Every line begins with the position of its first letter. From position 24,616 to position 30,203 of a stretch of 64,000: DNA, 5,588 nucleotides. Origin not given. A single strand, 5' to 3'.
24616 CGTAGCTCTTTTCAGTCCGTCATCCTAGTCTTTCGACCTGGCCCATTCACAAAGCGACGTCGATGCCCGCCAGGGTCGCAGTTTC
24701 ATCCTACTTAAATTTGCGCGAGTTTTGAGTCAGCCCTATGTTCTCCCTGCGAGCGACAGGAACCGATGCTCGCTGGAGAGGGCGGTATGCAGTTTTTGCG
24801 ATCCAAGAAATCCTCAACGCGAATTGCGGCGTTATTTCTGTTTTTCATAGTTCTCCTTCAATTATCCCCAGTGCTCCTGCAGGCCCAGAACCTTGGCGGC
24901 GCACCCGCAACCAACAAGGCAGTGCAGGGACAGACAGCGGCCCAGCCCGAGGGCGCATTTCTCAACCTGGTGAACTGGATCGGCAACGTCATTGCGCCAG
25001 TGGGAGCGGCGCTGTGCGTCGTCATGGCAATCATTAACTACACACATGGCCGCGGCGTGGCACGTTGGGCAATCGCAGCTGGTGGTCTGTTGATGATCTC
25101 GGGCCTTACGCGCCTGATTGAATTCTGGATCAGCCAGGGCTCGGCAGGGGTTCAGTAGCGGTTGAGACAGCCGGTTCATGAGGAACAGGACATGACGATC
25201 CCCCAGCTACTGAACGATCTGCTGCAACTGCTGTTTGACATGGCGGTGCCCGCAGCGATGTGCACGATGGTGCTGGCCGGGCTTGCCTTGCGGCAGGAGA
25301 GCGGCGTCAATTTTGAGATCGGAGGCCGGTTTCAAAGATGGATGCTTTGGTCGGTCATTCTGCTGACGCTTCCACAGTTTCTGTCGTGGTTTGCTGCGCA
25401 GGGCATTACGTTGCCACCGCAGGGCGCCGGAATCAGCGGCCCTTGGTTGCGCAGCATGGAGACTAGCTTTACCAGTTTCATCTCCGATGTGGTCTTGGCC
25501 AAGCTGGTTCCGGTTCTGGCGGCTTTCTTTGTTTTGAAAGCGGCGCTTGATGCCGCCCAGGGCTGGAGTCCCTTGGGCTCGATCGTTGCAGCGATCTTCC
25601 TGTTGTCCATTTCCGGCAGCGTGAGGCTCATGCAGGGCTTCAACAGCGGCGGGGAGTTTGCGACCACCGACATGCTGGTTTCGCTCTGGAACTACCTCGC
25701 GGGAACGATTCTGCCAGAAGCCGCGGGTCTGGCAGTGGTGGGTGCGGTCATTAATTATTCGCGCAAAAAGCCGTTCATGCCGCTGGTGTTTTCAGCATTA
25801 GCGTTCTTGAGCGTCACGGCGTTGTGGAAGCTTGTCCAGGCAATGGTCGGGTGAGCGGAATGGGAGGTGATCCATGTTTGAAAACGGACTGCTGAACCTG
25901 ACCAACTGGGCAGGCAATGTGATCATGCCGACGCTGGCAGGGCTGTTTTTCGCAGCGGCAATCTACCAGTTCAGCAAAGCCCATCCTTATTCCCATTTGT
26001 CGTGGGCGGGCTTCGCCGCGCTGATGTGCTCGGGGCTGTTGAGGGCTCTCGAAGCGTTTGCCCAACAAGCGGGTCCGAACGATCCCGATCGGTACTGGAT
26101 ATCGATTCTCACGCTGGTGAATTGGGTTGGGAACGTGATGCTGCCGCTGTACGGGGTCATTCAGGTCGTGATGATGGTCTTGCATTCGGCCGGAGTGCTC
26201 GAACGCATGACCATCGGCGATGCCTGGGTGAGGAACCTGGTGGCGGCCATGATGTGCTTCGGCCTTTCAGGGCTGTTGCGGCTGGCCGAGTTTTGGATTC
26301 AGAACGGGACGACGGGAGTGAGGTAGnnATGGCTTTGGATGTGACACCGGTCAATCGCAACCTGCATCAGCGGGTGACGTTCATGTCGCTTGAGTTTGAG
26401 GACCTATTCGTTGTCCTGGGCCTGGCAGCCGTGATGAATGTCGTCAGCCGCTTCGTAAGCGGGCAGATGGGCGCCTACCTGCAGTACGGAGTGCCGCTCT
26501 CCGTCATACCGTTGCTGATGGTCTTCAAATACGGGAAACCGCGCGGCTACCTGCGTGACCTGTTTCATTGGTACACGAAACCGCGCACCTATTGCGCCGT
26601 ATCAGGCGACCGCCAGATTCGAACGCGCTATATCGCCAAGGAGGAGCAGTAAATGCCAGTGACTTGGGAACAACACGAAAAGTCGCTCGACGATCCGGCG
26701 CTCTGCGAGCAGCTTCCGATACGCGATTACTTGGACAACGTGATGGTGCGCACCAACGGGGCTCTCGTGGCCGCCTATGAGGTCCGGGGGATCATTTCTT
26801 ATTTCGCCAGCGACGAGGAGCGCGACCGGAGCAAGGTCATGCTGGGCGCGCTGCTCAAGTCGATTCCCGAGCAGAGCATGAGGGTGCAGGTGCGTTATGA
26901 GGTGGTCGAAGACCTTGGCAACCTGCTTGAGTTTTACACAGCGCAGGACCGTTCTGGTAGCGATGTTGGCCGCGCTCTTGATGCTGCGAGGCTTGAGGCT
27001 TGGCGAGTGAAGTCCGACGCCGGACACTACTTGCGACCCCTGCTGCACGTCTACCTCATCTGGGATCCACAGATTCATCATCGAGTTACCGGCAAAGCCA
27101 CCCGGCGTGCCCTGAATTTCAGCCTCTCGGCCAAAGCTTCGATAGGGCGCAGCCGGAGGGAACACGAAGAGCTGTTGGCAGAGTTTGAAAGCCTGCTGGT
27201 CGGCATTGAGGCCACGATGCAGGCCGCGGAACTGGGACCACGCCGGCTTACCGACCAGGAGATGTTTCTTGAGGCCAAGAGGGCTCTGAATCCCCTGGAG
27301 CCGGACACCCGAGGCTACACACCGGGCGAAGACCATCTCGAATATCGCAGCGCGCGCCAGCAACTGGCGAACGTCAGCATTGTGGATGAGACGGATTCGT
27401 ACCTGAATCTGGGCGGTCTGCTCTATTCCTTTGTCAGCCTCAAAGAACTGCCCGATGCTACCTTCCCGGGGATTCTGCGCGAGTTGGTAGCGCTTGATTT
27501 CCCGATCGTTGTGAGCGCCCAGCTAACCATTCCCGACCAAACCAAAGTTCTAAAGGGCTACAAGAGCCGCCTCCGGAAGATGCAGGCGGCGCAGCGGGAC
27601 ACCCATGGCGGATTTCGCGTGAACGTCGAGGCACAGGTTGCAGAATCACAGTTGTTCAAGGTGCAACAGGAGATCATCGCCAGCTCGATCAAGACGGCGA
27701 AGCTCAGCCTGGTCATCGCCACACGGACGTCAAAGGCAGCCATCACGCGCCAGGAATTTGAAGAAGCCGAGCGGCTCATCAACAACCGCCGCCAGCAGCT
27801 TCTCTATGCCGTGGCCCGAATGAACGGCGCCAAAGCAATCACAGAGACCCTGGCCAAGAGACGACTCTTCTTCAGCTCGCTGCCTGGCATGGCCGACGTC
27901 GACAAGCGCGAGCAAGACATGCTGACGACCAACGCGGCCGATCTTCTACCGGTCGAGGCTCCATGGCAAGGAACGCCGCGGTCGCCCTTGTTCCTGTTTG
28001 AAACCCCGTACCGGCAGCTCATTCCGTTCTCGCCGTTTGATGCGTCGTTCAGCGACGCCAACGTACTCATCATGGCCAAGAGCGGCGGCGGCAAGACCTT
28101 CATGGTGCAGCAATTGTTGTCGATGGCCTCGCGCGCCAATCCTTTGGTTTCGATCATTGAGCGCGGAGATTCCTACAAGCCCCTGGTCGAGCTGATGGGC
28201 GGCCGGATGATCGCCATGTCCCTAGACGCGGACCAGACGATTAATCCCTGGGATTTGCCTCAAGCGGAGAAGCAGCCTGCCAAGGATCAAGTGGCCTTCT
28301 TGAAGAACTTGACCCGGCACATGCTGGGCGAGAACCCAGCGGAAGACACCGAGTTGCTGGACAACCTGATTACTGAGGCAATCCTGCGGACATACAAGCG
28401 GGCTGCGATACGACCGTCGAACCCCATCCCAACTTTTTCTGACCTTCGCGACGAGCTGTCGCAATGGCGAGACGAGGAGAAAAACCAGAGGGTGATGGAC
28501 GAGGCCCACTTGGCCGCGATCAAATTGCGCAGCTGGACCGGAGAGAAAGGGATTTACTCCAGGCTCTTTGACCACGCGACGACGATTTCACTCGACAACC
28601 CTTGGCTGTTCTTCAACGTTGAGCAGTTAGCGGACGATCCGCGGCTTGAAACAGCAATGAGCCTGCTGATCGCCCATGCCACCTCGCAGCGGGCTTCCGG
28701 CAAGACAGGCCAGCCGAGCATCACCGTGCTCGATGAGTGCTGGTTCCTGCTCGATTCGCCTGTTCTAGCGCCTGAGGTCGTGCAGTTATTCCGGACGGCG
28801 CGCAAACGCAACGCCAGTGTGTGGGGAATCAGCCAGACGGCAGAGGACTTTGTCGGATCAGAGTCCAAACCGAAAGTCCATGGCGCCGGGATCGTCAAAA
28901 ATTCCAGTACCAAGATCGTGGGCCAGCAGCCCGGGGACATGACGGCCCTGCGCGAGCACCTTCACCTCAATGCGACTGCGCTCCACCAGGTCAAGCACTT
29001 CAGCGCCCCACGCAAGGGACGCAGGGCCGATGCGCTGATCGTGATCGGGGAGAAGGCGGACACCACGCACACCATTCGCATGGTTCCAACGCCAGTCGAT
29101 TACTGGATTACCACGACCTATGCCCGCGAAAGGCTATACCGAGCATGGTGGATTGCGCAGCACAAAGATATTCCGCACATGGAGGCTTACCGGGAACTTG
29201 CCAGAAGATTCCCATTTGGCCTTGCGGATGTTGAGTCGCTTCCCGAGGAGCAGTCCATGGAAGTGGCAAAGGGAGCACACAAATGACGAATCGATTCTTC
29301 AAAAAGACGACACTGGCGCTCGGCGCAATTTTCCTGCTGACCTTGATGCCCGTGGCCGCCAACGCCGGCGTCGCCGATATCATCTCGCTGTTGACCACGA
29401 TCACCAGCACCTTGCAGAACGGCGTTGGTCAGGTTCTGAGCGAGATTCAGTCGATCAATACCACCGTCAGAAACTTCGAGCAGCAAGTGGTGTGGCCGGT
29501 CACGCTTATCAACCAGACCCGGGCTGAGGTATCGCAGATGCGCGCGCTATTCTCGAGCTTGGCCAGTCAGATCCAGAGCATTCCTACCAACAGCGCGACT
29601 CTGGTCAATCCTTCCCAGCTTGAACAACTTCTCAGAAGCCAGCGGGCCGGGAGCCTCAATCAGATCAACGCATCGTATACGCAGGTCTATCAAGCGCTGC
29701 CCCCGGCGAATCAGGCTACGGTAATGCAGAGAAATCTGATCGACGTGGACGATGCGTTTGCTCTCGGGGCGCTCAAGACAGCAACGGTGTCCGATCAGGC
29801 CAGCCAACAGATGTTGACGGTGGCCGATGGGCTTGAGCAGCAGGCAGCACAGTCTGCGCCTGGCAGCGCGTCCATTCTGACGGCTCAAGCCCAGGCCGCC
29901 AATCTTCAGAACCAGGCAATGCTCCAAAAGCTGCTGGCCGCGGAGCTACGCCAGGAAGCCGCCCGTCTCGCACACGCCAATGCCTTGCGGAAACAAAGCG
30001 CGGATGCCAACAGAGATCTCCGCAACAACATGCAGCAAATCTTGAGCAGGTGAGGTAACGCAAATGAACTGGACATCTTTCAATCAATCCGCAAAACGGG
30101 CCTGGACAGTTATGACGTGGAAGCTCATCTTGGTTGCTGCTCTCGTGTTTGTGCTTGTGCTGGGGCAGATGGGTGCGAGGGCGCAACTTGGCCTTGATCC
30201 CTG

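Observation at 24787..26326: Six pilin-like 2-TM hairpin modules spread over three adjacent genes (1+3+2)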

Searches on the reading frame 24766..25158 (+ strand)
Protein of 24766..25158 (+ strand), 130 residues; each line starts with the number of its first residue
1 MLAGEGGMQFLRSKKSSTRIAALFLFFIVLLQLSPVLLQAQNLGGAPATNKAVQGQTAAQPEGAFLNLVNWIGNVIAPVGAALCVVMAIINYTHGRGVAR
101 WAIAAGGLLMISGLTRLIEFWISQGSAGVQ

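Call 3: search_protein_families(library=pfam, proteins=[window:24766-25158:+], max_evalue=1)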
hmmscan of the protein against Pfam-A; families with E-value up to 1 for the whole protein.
window:24766-25158:+ (130 aa): 3 families
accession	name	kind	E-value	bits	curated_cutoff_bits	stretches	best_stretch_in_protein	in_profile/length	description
PF07695.17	7TMR-DISM_7TM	-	0.0086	16.5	29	1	67-117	120-170/205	7TM diverse intracellular signalling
PF04956.18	TrbC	-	0.027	15.1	27.9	1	12-105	4-85/98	TrbC/VIRB2 pilin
PF00122.25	E1-E2_ATPase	-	0.031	14.3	28.1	1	56-111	102-157/181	E1-E2 ATPase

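Call 4: search_protein_families(library=ncbifam, proteins=[window:24766-25158:+], max_evalue=1)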
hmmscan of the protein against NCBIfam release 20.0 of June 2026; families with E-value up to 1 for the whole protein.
window:24766-25158:+ (130 aa): 0 families

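Call 22: search_solved_structures(query=window:24787-25158:+, max_evalue=10, show_alignments=2)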
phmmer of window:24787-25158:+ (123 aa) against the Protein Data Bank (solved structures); distinct sequences matched with E-value up to 10: 1.
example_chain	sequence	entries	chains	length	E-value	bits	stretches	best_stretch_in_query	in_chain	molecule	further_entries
4r1i_A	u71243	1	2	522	0.47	14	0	48-80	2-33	Aminobenzoyl-glutamate transporter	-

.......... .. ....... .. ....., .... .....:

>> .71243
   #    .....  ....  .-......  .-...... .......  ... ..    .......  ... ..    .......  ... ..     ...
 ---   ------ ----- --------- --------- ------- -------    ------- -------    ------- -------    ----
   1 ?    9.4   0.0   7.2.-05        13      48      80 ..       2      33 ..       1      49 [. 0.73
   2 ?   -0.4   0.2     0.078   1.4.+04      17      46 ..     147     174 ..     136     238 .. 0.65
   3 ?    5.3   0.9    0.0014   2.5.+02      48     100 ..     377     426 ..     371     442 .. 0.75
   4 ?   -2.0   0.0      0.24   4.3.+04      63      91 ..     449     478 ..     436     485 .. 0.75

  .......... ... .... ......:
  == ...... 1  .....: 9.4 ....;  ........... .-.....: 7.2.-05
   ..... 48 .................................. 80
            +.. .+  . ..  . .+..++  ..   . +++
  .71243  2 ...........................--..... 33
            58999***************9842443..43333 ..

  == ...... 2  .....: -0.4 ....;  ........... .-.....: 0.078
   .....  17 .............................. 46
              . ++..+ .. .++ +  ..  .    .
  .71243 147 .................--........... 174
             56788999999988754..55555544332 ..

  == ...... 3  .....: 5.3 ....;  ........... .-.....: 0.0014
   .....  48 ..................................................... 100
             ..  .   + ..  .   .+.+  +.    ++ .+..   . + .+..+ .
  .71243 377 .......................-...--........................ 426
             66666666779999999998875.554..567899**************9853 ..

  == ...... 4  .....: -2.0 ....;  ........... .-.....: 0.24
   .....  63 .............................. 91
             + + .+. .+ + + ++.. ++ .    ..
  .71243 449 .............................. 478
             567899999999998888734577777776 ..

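Call 64: find_homologous_proteins(query=window:24787-25158:+)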
Query window:24787-25158:+ (123 aa): 2763 proteins with E <= 0.001 among 2791 candidates; the best 120 are listed.
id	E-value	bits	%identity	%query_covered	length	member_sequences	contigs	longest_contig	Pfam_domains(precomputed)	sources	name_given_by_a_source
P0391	3.5e-71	255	100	100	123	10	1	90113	-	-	-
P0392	2.6e-67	242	94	100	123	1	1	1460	-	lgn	-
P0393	3.3e-67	242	94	100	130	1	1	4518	-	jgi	jgi:hypothetical protein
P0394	3.4e-66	239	93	100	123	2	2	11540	-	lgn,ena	-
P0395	8.6e-66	237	93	100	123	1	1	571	-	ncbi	-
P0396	8.9e-66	237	92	100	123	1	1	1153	-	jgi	jgi:hypothetical protein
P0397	2.7e-65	236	93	100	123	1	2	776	-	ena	-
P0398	2.9e-65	236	93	100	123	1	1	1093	-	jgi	jgi:hypothetical protein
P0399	3.3e-65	235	91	100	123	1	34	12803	-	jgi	jgi:hypothetical protein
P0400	4.0e-65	235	91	100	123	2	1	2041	-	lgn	-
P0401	4.2e-65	235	92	100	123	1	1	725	-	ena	-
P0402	8.3e-65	234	89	100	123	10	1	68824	-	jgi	jgi:hypothetical protein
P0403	9.3e-65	234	91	100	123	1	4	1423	-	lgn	-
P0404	1.5e-64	233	90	100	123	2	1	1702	-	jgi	jgi:hypothetical protein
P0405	1.7e-64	233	89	100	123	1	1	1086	-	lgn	-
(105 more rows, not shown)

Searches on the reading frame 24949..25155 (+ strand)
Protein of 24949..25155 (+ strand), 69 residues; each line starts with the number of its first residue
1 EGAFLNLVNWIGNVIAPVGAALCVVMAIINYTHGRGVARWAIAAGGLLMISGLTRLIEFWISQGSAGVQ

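Call 24: search_protein_representatives(alignment_id=A1)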
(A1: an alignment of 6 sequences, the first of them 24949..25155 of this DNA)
Query: 6 sequences, 70 profile positions. Proteins with E-value up to 0.001 (for the whole library): 505; up to 1e-10: 227; up to 1e-30: 4. The best 150 are listed.
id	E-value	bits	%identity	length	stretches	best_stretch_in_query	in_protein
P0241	7.3e-42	157.5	-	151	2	2-67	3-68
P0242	7.0e-39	147.9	-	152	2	3-67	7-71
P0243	1.1e-32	128.1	-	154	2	2-70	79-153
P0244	2.2e-31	123.9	-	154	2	4-66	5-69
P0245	5.4e-30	119.5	-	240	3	1-66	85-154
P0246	1.1e-29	118.4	-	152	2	2-70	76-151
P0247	1.2e-28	115.2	-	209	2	2-70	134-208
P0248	2.4e-28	114.2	-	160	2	3-67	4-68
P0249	1.2e-27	111.9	-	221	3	3-64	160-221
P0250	1.6e-27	111.6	-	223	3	10-60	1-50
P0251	2.6e-27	110.9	-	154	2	1-69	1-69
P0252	8.7e-27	109.2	-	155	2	1-67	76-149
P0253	3.3e-26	107.4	-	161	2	5-68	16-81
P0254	7.3e-26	106.3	-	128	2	6-64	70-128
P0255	1.1e-25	105.7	-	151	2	3-68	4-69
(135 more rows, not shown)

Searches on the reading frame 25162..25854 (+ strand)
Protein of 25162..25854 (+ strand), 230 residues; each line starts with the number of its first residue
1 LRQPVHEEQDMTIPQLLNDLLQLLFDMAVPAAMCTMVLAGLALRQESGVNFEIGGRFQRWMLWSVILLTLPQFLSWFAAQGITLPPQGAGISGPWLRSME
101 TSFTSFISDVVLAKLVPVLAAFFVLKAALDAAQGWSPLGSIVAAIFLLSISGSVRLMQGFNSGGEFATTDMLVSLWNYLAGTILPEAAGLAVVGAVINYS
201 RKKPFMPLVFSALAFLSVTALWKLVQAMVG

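Call 3: search_protein_families(library=pfam, proteins=[window:25162-25854:+], max_evalue=1)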
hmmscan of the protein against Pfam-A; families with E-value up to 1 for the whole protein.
window:25162-25854:+ (230 aa): 0 families

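Call 4: search_protein_families(library=ncbifam, proteins=[window:25162-25854:+], max_evalue=1)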
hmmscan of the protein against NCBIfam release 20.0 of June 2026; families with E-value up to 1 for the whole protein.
window:25162-25854:+ (230 aa): 0 families

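Call 11: find_homologous_proteins(query=window:25162-25854:+)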
Query window:25162-25854:+ (230 aa): 1663 proteins with E <= 0.001 among 4127 candidates; the best 120 are listed.
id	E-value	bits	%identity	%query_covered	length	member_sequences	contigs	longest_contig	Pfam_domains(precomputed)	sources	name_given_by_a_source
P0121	1.3e-133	462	100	96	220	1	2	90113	-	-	-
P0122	6.3e-131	453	98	96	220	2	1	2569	-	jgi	jgi:hypothetical protein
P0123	9.7e-131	452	97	96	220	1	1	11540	-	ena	-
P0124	1.9e-124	432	90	97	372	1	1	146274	PF03524.22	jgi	jgi:hypothetical protein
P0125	4.9e-124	430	93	95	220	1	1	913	-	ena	-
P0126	2.0e-123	428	92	95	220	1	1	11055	-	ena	-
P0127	1.0e-122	426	91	95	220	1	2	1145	-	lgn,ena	-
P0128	2.1e-122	425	91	95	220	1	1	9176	-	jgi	jgi:hypothetical protein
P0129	3.8e-122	424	91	95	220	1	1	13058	-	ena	-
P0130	3.9e-122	424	90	95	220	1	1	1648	-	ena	-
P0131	5.3e-122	424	91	96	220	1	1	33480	-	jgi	jgi:hypothetical protein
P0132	7.1e-122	423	89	96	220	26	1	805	-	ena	-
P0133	8.0e-122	423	91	96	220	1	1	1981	-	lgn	-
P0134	1.6e-121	422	90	95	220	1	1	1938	-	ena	-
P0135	2.2e-121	422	91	95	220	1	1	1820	-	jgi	jgi:hypothetical protein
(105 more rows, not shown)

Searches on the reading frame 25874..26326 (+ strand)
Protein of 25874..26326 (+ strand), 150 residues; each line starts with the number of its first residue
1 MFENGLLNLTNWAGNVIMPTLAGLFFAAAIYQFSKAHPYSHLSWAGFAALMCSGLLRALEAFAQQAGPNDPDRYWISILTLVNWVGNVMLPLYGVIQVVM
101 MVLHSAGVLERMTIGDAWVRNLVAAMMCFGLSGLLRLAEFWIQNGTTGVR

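Call 3: search_protein_families(library=pfam, proteins=[window:25874-26326:+], max_evalue=1)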
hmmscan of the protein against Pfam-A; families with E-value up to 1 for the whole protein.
window:25874-26326:+ (150 aa): 2 families
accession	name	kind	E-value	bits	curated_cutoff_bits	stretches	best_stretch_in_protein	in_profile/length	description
PF16938.10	Phage_holin_Dp1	-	0.28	12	25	1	7-36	6-36/63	Putative phage holin Dp-1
PF10810.13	DUF2545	-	0.86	10.3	27.8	0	76-108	10-42/80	Protein of unknown function (DUF2545)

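Call 4: search_protein_families(library=ncbifam, proteins=[window:25874-26326:+], max_evalue=1)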
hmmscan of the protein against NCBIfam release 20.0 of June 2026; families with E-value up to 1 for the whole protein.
window:25874-26326:+ (150 aa): 2 families
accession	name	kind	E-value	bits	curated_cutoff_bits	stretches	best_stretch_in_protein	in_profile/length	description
NF001907.1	PRK00665.1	equivalog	0.064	13.4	60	1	17-28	14-25/31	cytochrome b6-f complex subunit V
NF011179.0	PRK14584.1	equivalog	0.15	12.1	180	0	41-69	23-50/153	poly-beta-1,6-N-acetyl-D-glucosamine biosynthesis protein PgaD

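Call 9: find_homologous_proteins(query=window:25874-26326:+)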
Query window:25874-26326:+ (150 aa): 714 proteins with E <= 0.001 among 840 candidates; the best 120 are listed.
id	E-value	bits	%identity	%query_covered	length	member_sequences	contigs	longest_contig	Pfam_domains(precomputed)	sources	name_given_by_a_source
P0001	7.3e-90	317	94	100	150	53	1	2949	-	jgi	jgi:hypothetical protein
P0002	1.2e-87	310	91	100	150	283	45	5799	-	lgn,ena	-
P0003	5.0e-86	304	89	100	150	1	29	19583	-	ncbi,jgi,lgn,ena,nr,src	ncbi:MAG: hypothetical protein DMG62_00115 [Acidobacteria bacterium]|jgi:hypothetical protein|nr:MAG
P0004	9.1e-86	304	90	100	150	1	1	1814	-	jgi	jgi:hypothetical protein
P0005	5.9e-85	301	90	100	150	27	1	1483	-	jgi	jgi:hypothetical protein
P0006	6.1e-85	301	90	100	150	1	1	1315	-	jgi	jgi:hypothetical protein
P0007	8.9e-85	300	89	100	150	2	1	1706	-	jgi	jgi:hypothetical protein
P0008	1.0e-84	300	88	100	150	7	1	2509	-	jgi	jgi:hypothetical protein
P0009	1.1e-84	300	90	100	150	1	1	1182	-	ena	-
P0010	1.8e-84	299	89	100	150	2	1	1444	-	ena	-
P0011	2.5e-84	299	89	99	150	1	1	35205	-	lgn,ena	-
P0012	4.0e-84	298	89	100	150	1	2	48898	-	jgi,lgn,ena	jgi:hypothetical protein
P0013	4.5e-84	298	89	100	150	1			-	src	-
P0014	6.8e-84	297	91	100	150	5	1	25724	-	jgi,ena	-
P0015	1.4e-83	296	90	100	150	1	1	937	-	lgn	-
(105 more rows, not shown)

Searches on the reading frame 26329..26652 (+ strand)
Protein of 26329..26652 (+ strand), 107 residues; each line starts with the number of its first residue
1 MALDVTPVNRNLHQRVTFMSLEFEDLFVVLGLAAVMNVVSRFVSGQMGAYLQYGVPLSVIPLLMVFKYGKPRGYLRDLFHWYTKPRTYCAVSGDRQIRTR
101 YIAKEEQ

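Call 3: search_protein_families(library=pfam, proteins=[window:26329-26652:+], max_evalue=1)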
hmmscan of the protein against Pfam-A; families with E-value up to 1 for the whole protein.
window:26329-26652:+ (107 aa): 0 families

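Call 4: search_protein_families(library=ncbifam, proteins=[window:26329-26652:+], max_evalue=1)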
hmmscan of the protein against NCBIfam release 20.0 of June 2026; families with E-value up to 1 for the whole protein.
window:26329-26652:+ (107 aa): 1 family
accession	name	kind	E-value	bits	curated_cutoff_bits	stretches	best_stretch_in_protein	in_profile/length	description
TIGR02762.1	TraL_TIGR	equivalog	0.12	13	30.95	1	32-83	24-75/95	type IV conjugative transfer system protein TraL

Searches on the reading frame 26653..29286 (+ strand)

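Call 3: search_protein_families(library=pfam, proteins=[window:26653-29286:+], max_evalue=1)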
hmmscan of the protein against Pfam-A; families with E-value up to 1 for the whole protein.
window:26653-29286:+ (877 aa): 6 families
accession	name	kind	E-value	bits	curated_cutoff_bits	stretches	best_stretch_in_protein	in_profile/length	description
PF19044.6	P-loop_TraG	-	3.3e-18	66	25.8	1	466-827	27-389/413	TraG P-loop domain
PF12846.13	AAA_10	-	0.00013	21.6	27.5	1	656-739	209-292/362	AAA-like domain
PF13191.12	AAA_16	-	0.0086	17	32.6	1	469-571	25-114/167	AAA ATPase domain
PF03135.19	CagE_TrbE_VirB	-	0.043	14.2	21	0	259-310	67-118/204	CagE, TrbE, VirB family, component of type IV transporter system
PF13401.12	AAA_22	-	0.11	13.2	27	0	469-526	6-33/130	AAA domain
PF04484.17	QWRF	-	0.11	12.7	25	1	343-406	109-174/302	QWRF family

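Call 4: search_protein_families(library=ncbifam, proteins=[window:26653-29286:+], max_evalue=1)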
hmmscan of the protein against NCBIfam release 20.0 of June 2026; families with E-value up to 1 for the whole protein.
window:26653-29286:+ (877 aa): 13 families
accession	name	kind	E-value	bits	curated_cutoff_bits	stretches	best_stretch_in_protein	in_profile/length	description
TIGR02746.1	TraC-F-type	equivalog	7.9e-51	172.9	567.05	1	152-850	110-797/800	type IV secretion system protein TraC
TIGR00929.1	VirB4_CagE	subfamily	1.5e-48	165.6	643.1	1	19-782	10-726/792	VirB4 family type IV secretion/conjugal transfer ATPase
NF045971.1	conju_CD1110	equivalog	1.2e-28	99.8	325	1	168-783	123-718/752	VirB4-like conjugal transfer ATPase, CD1110 family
NF045975.1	VirB4_plasma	equivalog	3.8e-25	87.8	590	1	465-767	512-841/894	Mbov_0397 family ICE element conjugal transfer ATPase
NF010278.0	PRK13721.1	subfamily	1.5e-19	69.4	1177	1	278-761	294-763/874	type IV secretion system protein TraC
NF010447.0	PRK13873.1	equivalog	1.2e-18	66.4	1020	2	632-740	585-690/815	conjugal transfer protein TrbE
NF010404.0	PRK13830.1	subfamily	5.4e-13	47.6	810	2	259-527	246-516/818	conjugal transfer protein TrbE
NF010473.0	PRK13898.1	equivalog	2.7e-10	38.9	1050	1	619-736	577-692/801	type IV secretion system ATPase VirB4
NF010466.0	PRK13891.1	subfamily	1.4e-09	36.5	1322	2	260-451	278-463/852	conjugal transfer protein TrbE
TIGR03783.1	Bac_Flav_CT_G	subfamily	4.1e-06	24.9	261.55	1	467-760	437-734/829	TraG family conjugative transposon ATPase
TIGR03744.1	traC_PFL_4706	equivalog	3.6e-05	21.8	520.6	2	405-515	410-522/892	conjugative transfer ATPase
NF010427.0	PRK13853.1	equivalog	0.00012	20.2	957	1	259-313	237-291/789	type IV secretion system protein VirB4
NF001813.0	PRK00549.1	equivalog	0.078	11.9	379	1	334-405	201-272/414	competence/damage-inducible protein A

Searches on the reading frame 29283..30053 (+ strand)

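Call 3: search_protein_families(library=pfam, proteins=[window:29283-30053:+], max_evalue=1)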
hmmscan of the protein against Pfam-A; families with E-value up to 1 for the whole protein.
window:29283-30053:+ (256 aa): 4 families
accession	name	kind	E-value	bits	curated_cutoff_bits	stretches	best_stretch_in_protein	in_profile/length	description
PF01093.22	Clusterin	-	0.0025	17.3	23.6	1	42-195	105-256/430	Clusterin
PF04740.18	LXG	-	0.056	13.8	26.5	1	28-99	127-195/202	LXG domain of WXG superfamily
PF04956.18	TrbC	-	0.079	13.6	27.9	1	7-53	9-57/98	TrbC/VIRB2 pilin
PF07889.17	DUF1664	-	0.82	10.2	34.6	0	38-101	58-121/124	Protein of unknown function (DUF1664)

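Call 4: search_protein_families(library=ncbifam, proteins=[window:29283-30053:+], max_evalue=1)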
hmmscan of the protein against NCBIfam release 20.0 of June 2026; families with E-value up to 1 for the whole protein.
window:29283-30053:+ (256 aa): 1 family
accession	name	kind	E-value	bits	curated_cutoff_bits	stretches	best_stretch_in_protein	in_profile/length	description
TIGR04527.1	mycoplas_twoTM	subfamily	0.024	14.3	125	1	38-136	43-127/248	MG_279/MG_280 family protein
